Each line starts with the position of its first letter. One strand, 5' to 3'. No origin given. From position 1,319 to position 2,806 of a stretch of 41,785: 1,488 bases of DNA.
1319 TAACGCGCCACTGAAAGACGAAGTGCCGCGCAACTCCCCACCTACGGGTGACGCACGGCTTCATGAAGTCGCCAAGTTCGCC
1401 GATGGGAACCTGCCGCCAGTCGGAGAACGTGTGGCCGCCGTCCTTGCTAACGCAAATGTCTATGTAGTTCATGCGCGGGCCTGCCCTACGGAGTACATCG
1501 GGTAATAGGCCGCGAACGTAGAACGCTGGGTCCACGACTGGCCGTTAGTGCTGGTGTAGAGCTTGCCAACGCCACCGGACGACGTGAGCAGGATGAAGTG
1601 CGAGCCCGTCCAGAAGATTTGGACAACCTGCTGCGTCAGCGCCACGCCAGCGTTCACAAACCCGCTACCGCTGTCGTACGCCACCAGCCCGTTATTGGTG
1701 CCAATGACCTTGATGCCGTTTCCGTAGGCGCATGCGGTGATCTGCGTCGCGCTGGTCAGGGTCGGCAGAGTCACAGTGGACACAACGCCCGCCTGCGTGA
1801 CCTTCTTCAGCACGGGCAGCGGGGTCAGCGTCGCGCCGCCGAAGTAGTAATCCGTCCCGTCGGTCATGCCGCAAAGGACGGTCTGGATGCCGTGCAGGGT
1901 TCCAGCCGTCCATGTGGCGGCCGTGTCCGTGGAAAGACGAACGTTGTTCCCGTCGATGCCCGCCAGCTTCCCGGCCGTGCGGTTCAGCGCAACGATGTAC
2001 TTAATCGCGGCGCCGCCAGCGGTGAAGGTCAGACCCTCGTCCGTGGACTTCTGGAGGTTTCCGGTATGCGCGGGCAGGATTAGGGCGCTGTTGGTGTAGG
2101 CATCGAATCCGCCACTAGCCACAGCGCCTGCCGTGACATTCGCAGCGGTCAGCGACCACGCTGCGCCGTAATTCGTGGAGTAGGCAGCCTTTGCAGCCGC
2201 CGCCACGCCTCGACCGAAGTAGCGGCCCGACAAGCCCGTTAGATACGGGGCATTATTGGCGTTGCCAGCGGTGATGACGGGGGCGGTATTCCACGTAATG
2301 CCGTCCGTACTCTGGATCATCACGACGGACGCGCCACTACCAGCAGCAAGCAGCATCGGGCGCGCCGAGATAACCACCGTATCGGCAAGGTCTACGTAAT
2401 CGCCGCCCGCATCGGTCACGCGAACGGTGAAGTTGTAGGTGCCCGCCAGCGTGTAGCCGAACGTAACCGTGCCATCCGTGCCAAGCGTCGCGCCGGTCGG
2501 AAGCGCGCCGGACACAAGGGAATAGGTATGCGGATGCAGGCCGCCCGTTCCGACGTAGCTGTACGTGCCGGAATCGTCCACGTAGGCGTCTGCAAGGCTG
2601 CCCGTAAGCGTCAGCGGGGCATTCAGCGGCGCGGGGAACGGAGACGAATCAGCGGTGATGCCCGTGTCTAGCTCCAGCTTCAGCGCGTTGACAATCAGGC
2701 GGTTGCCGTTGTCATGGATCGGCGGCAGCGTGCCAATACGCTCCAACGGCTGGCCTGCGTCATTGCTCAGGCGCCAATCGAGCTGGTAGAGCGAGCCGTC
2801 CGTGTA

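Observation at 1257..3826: gp10-type tail-hub gene split in two by a 395-aa Ig-like plus Asp-box propeller insertion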

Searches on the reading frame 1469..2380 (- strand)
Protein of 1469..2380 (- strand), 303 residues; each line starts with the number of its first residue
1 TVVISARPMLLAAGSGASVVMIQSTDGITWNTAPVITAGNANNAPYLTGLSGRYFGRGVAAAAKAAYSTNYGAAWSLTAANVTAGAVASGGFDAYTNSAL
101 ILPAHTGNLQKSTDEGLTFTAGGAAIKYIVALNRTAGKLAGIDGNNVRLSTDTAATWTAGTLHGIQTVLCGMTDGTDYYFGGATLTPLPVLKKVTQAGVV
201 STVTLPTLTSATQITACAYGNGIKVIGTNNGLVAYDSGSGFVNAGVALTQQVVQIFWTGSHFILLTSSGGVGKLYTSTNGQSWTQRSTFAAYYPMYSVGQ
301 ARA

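Call 30: search_protein_families(library=pfam, proteins=[window:1469-2380:-], max_evalue=1)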
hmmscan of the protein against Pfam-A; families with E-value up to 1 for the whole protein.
window:1469-2380:- (303 aa): 3 families
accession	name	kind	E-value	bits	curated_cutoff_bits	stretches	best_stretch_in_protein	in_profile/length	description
PF02012.26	BNR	-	0.043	14.2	27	0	111-120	2-11/12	BNR/Asp-box repeat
PF19755.4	DUF6242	-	0.065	13.5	29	0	23-118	123-216/217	Domain of unknown function (DUF6242)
PF00644.27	PARP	-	0.19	11.7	26.7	1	45-74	73-102/199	Poly(ADP-ribose) polymerase catalytic domain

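Call 39: search_protein_representatives(protein=window:1469-2380:-)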
Query: 303 residues. Proteins with E-value up to 0.001 (for the whole library): 26; up to 1e-10: 5; up to 1e-30: 1. The best 26 are listed.
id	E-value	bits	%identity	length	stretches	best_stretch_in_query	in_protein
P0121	2.2e-61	224.4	46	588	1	4-302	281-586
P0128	4.1e-27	112.0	38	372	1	20-286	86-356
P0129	3.3e-20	89.3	43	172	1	149-302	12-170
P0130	3.4e-20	89.3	32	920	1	7-293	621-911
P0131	1.9e-13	67.2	29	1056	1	23-290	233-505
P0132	1.5e-07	47.8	28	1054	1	16-288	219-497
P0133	2.2e-07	47.3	29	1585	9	98-160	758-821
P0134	1.4e-06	44.6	33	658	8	214-287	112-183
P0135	3.2e-06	43.4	28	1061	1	23-274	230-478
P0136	8.3e-06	42.1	34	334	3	17-120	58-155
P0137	9.9e-06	41.8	32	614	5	35-94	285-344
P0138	1.3e-05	41.4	37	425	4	211-292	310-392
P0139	3.0e-05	40.3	30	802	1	14-271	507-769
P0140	4.2e-05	39.7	32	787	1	22-294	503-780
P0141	4.5e-05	39.7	32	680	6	216-293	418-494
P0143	8.2e-05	38.8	33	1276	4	201-287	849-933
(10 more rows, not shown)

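Call 40: search_protein_families(library=pfam, proteins=[P0128, P0130, P0131, P0132, P0133, P0134, P0139, P0140, P0137, P0143], max_evalue=0.001)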
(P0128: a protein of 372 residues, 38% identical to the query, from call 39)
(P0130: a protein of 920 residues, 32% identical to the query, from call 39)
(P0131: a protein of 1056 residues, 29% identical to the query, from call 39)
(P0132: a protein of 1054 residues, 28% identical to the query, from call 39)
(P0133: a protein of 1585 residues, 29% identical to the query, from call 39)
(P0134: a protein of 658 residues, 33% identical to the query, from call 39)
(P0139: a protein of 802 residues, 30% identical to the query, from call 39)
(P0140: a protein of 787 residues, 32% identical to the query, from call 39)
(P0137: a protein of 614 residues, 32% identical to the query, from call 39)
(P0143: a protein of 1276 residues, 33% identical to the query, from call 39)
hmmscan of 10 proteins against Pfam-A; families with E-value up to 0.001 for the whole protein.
P0128 (372 aa): 1 family
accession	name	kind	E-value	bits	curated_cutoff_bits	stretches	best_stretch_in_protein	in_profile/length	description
PF05345.18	He_PIG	-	4.8e-05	24.2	24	1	4-59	29-87/96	Putative Ig domain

P0130 (920 aa): 1 family
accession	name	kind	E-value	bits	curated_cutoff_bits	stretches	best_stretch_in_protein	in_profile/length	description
PF05345.18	He_PIG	-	2.3e-12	47.6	24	2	457-530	18-95/96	Putative Ig domain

P0131 (1056 aa): 2 families
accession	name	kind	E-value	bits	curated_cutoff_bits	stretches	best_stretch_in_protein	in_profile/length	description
PF23666.2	Rcc01698_C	-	1.2e-17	64.5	27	1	824-916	2-98/98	Rcc01698-like, C-terminal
PF13550.12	Phage-tail_3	-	2.1e-15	57.4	23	1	568-721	6-157/164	Putative phage tail protein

P0132 (1054 aa): 3 families
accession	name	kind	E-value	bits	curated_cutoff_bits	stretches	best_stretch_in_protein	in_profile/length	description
PF23666.2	Rcc01698_C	-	1.9e-19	70.2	27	1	817-914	2-98/98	Rcc01698-like, C-terminal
PF13550.12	Phage-tail_3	-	4.4e-17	62.9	23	1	559-717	4-163/164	Putative phage tail protein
PF02012.26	BNR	-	3.7e-05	23.5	27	0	270-279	1-10/12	BNR/Asp-box repeat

P0133 (1585 aa): 6 families
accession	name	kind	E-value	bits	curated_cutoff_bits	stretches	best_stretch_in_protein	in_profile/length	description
PF05345.18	He_PIG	-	2.4e-31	108.5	24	2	447-543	2-95/96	Putative Ig domain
PF15902.12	Sortilin-Vps10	-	5e-22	78.8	33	1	797-860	368-433/446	Sortilin, neurotensin receptor 3,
PF17803.7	Cadherin_4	-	6.7e-12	46.2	25.1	1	934-987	2-53/71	Bacterial cadherin-like domain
PF15899.11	BNR_6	-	2.7e-06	27.3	27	0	177-187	1-11/14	BNR-Asp box repeat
PF24619.1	Ig_SibA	-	0.00011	22.6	27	0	1407-1436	98-127/135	SibA-like, immunoglobulin-like domain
PF14433.11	SUKH-3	-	0.00046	20.8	23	0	830-868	103-141/146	SUKH-3 immunity protein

P0134 (658 aa): 1 family
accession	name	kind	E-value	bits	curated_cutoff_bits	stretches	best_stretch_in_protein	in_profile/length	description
PF19755.4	DUF6242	-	3.3e-06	27.5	29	0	316-378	151-217/217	Domain of unknown function (DUF6242)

P0139 (802 aa): 0 families

P0140 (787 aa): 3 families
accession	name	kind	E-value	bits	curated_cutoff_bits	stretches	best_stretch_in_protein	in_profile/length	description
PF02012.26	BNR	-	1.9e-08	33.5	27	0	625-635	1-11/12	BNR/Asp-box repeat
PF15902.12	Sortilin-Vps10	-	4.3e-06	26.2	33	0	587-681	4-104/446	Sortilin, neurotensin receptor 3,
PF11134.13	Phage_stabilise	-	1.2e-05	24.6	25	1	65-276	63-282/469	Phage stabilisation protein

P0137 (614 aa): 17 families
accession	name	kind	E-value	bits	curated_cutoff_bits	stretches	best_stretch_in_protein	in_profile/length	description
PF17963.7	Big_9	-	5e-50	168.8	23.6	5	388-466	1-79/89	Bacterial Ig domain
PF05345.18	He_PIG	-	2.5e-43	146.9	24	5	102-192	1-95/96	Putative Ig domain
PF17803.7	Cadherin_4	-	2.5e-39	134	25.1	5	186-252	1-71/71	Bacterial cadherin-like domain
PF17892.7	Cadherin_5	-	4.2e-35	120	26.5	5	123-192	31-97/98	Cadherin-like domain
PF18911.6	PKD_4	-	2.2e-18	66.5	27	3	100-190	1-83/85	PKD domain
PF00630.25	Filamin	-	1.5e-12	48.6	26.9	0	120-180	24-88/93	Filamin/ABP280 repeat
PF17957.7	Big_7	-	8.1e-12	46.1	24.1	0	106-172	7-70/70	Bacterial Ig domain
PF25275.1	Golvesin_C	-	2.3e-10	41.1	31.6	0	146-193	33-80/132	Golvesin C-terminal domain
PF00041.27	fn3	-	2.7e-09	37.5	25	0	141-191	3-54/84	Fibronectin type III domain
PF00801.26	PKD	-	2.7e-09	37.3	23.5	0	399-474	9-77/80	PKD domain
PF00028.23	Cadherin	-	2.3e-07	31.6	28.8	0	161-192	60-92/93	Cadherin domain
PF21027.3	Sde0182_C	-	5e-07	30.7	27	0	121-181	4-72/83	Cellulose-binding protein Sde0182, C-terminal domain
PF18614.7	RNase_II_C_S1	-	1.4e-05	25.3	26.6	0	196-233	20-58/59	RNase II-type exonuclease C-terminal S1 domain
PF24318.1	DUF7490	-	5.7e-05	23.1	27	0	163-188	77-102/106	Domain of unknown function (DUF7490)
PF18981.6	InlK_D3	-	8.8e-05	23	25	0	153-192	37-73/75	Internalin K domain (D3/D4)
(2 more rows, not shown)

P0143 (1276 aa): 5 families
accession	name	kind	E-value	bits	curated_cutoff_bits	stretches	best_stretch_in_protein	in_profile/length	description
PF13927.12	Ig_3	-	2.4e-28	98.9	30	2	295-362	2-78/78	Immunoglobulin domain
PF07679.22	I-set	-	1.1e-18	67.5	23.7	0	295-375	1-90/90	Immunoglobulin I-set domain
PF13895.12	Ig_2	-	1.3e-15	57.8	27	0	477-529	14-64/79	Immunoglobulin domain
PF19755.4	DUF6242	-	8.3e-09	36.1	29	0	744-808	152-217/217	Domain of unknown function (DUF6242)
PF00047.31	ig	-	5.8e-06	27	21.8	0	251-284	47-80/81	Immunoglobulin domain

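Call 69: predict_structure(alignment_id=A3)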
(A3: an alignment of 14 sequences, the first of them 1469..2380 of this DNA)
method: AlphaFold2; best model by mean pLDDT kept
length: 303 residues; sequences in the alignment: 14
mean_pLDDT: 86.0   pTM: 0.88
mean pLDDT of the five models: 86.0, 85.0, 83.2, 83.1, 81.6
residues with pLDDT >= 90: 141; 70-90: 127; 50-70: 31; < 50: 4
segments of 3 or more residues with pLDDT < 50: 1-4
pLDDT, mean of each block of 10 residues (from residue 1): 64 76 89 71 74 81 81 84 68 84 85 90 85 78 91 91 91 93 89 95 96 95 96 96 90 93 87 94 91 86 67
secondary structure, 60 per line:
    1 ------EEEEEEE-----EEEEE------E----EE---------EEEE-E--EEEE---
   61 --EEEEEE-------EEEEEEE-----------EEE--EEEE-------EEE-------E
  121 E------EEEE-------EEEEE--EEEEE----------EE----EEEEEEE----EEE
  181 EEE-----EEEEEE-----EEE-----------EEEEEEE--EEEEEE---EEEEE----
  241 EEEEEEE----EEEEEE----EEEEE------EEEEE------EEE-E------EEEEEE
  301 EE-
elements in order: E7-13 E19-23 E46-49 E54-57 E63-68 E76-82 E94-96 E99-102 E110-112 E128-131 E139-143 E146-150 E167-173 E178-183 E189-194 E200-202 E214-220 E223-228 E232-236 E241-247 E252-257 E262-266 E273-277 E284-286 E295-302

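Call 72: fold_search(model_id=the predicted structure, library=pdb)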
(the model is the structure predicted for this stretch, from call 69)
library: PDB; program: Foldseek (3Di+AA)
matches with E <= 10: 1559; with E <= 0.001: 763
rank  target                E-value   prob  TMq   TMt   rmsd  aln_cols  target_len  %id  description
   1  6p2n                  4.3e-08  1.00  0.61  0.28   8.5       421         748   14  Crystal structure of Paenibacillus graminis GH74 (PgGH74) (released 2019-07-31)
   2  6mgj_A                6.4e-08  1.00  0.65  0.30   7.1       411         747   13  Crystal structure of the catalytic domain from GH74 enzyme PoGH74 from Paenibacillus odorifer, apoenzyme (released 2019-01-23)
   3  8dvn_A                1.0e-07  1.00  0.57  0.32   5.0       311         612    8  Crystal structure of LRP6 E3E4 in complex with disulfide constrained peptide E3.10 (released 2023-03-29)
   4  6mgl_A                1.1e-07  1.00  0.65  0.29   7.1       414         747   14  Crystal structure of the catalytic domain from GH74 enzyme PoGH74 from Paenibacillus odorifer, D60A mutant in complex  (released 2019-01-23)
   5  5jwz_B                1.2e-07  1.00  0.56  0.26   9.2       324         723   16  Structure of a Putative Xyloglucanase from the Cellulolytic Bacteria Streptomyces sp. SirexAA-E (released 2016-06-01)
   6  2cn2_A                1.2e-07  1.00  0.63  0.31   8.7       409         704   14  Crystal Structures of Clostridium thermocellum Xyloglucanase (released 2006-05-22)
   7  2cn3_A                1.4e-07  1.00  0.63  0.30   6.0       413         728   14  Crystal Structures of Clostridium thermocellum Xyloglucanase (released 2006-05-22)
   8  7kn8_B                1.4e-07  1.00  0.61  0.30   8.5       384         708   14  Crystal structure of the GH74 xyloglucanase from Xanthomonas campestris (Xcc1752) (released 2021-05-26)
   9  5ojr_D                1.6e-07  1.00  0.57  0.57   4.9       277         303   13  YCF48 bound to D1 peptide (released 2018-08-08)
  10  9cwm_B                2.0e-07  1.00  0.52  0.06   6.3       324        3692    9  Cryo-EM structure of human Low-density lipoprotein receptor-related protein 2 (released 2025-08-06)
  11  5oj5_A                2.1e-07  1.00  0.56  0.55   6.5       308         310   12  YCF48 bound to D1 peptide (released 2018-08-08)
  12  8jx9_B                2.3e-07  1.00  0.56  0.18   4.9       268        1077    8  rat megalin bodyA (released 2024-06-19)
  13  9i3v_B                2.7e-07  1.00  0.57  0.06   5.5       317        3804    7  Cryo-EM structure of the human LRP2 ectodomain (released 2026-02-04)
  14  9cwm_A                2.8e-07  1.00  0.54  0.06   6.1       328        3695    9  Cryo-EM structure of human Low-density lipoprotein receptor-related protein 2 (released 2025-08-06)
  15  5nnj_A                3.0e-07  1.00  0.44  0.25   9.5       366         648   15  Dimer structure of Sortilin ectodomain crystal form 3, 4.0 Angstrom (released 2017-11-29)
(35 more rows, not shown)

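Call 77: fold_search(model_id=the predicted structure, library=viral)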
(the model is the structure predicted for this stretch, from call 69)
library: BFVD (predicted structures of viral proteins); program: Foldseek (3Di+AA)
matches with E <= 10: 687; with E <= 0.001: 163
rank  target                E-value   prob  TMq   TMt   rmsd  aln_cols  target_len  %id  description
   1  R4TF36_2              1.0e-10  1.00  0.73  0.27   4.2       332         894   17  (no name in the UniProt tables at hand)
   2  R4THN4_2              1.1e-10  1.00  0.73  0.28   4.2       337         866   16  (no name in the UniProt tables at hand)
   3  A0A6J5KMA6            3.2e-10  1.00  0.37  0.17  16.6       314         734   21  Uncharacterized protein [uncultured Caudovirales phage]
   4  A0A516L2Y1            1.1e-09  1.00  0.66  0.53   6.1       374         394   15  (no name in the UniProt tables at hand)
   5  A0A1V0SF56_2          1.3e-09  1.00  0.68  0.22   6.0       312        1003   19  Collagen triple helix repeat motif-containing protein [Hokovirus HKV1]
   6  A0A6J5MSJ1            1.7e-09  1.00  0.60  0.56   4.9       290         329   19  Uncharacterized protein [uncultured Caudovirales phage]
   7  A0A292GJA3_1          2.1e-09  1.00  0.66  0.16   6.3       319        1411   17  (no name in the UniProt tables at hand)
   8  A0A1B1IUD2            3.8e-09  1.00  0.66  0.22   5.9       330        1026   15  (no name in the UniProt tables at hand)
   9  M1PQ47                8.1e-09  1.00  0.65  0.63   3.6       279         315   17  (no name in the UniProt tables at hand)
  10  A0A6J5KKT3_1          8.9e-09  1.00  0.68  0.30   4.7       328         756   19  Intramolecular chaperone auto-processing domain containing protein [uncultured Caudovirales phage]
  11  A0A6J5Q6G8            1.0e-08  1.00  0.69  0.24   5.2       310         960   14  TerB_like domain containing protein [uncultured Caudovirales phage]
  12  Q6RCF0                1.3e-08  1.00  0.63  0.43  15.3       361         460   19  Outer capsid protein [Vibrio phage VP2]
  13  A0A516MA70            2.5e-08  1.00  0.71  0.58   4.6       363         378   16  (no name in the UniProt tables at hand)
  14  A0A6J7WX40            2.8e-08  1.00  0.64  0.21   7.1       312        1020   12  Intramolecular chaperone auto-processing domain containing protein [uncultured Caudovirales phage]
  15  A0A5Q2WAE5            3.2e-08  1.00  0.66  0.30   5.4       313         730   18  (no name in the UniProt tables at hand)
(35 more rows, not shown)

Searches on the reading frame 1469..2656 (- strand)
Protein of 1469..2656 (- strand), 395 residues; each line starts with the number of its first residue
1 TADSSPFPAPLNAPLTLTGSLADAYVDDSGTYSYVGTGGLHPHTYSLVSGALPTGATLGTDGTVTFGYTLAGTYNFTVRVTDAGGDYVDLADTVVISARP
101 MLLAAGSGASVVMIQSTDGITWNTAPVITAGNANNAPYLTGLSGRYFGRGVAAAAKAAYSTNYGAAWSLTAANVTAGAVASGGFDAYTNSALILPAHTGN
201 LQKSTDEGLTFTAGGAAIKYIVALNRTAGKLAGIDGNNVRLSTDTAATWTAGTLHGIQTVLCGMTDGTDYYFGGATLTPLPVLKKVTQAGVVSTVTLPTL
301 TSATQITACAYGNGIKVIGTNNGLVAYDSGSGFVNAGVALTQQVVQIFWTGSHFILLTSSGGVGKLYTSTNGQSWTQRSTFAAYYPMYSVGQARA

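Call 14: search_dna_similar(query=window:1469-2656:-, collection=phages, mode=protein, max_rows=40, max_evalue=0.01)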
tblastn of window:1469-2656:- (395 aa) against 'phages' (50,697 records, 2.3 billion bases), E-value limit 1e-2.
Records with a match: 9; places in all: 9; records where one place covers at least 80% of the query: 0.
Best place of each record, by identity: <60% 9.
By first word of the organism name: Gordonia 5; Xylella 3; Nocardia 1.
By host as written in the record: Gordonia terrae 3612 3; Gordonia terrae 2; Xylella fastidiosa 2; Nocardia sp. ATCC 27808 1; Xylella fastidiosa subsp. multiplex IVIA5901 1.
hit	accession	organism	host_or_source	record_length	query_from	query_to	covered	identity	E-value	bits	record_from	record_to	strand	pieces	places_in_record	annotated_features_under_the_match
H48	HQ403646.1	Gordonia phage GTE2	Gordonia terrae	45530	8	83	19%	42.9%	1e-4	50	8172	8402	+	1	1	main tail protein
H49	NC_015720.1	Gordonia phage GTE2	Gordonia terrae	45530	8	83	19%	42.9%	1e-4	50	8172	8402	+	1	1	major tail protein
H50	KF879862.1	Nocardia phage NOC2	Nocardia sp. ATCC 27808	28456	8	83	19%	42.9%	1e-4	50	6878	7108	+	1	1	record has no annotation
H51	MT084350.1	Xylella phage Xfas53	Xylella fastidiosa subsp. multiplex ...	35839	10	97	22%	36.5%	2e-3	46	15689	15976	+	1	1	hypothetical protein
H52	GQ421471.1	Xylella phage Xfas53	Xylella fastidiosa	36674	10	97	22%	35.4%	5e-3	45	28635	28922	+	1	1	head completion protein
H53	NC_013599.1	Xylella phage Xfas53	Xylella fastidiosa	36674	10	97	22%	35.4%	5e-3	45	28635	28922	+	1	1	head closure Hc3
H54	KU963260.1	Gordonia phage Emalyn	Gordonia terrae 3612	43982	8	83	19%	37.7%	9e-3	44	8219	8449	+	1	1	12: major tail protein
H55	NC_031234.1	Gordonia phage Emalyn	Gordonia terrae 3612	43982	8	83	19%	37.7%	9e-3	44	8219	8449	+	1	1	12: major tail protein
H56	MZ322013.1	Gordonia phage AikoCarson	Gordonia terrae 3612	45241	8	83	19%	37.7%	9e-3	44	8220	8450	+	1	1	12: major tail protein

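Call 29: find_homologous_proteins(query=window:1469-2656:-, max_evalue=0.001)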
Query window:1469-2656:- (395 aa): 7 proteins with E <= 0.001 among 8000 candidates.
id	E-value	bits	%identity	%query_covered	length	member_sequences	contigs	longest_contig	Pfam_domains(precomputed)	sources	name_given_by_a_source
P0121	1.6e-73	266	43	96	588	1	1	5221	PF23148.2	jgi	jgi:hypothetical protein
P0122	1.3e-16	79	37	17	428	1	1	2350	PF22352.3,PF00801.27,PF05345.19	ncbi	-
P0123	6.9e-11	60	40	18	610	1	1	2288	PF22352.3,PF24908.1,PF05345.19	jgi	jgi:hypothetical protein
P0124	1.8e-8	52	39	18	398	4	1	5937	PF22352.3,PF05345.19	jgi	jgi:hypothetical protein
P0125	5.7e-8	51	41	16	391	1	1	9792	PF05345.19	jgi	jgi:hypothetical protein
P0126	1.8e-7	49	48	16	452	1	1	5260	PF11999.14,PF24908.1,PF05345.19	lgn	-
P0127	9.9e-4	37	35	27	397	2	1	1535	PF05345.19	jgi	jgi:hypothetical protein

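Call 30: search_protein_families(library=pfam, proteins=[P0121], max_evalue=1)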
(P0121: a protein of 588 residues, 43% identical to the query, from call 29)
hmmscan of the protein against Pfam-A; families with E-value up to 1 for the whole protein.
P0121 (588 aa): 2 families
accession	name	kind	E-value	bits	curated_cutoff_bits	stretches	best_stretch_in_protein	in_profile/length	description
PF23148.1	Gp77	-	2.8e-07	31.4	27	1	8-92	2-81/84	Podophage GP4 fiber-tail adaptor protein gp77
PF02012.26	BNR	-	0.00024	21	27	0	389-399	2-12/12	BNR/Asp-box repeat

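Call 67: find_encoding_contigs(protein=P0121, flank=5000, max_places=1)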
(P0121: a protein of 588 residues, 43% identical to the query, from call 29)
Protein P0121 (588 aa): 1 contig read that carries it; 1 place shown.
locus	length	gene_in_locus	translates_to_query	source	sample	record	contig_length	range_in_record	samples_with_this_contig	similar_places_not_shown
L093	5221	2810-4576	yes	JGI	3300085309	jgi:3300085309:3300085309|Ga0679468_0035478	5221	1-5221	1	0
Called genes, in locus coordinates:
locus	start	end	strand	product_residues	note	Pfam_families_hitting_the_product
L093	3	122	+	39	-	?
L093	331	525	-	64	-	-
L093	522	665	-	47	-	-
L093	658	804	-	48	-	-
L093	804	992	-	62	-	-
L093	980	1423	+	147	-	-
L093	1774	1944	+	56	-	-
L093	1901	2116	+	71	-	-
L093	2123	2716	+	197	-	-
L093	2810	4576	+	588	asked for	PF23148:Gp77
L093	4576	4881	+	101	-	PF23148:Gp77 (weak)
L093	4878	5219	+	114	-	?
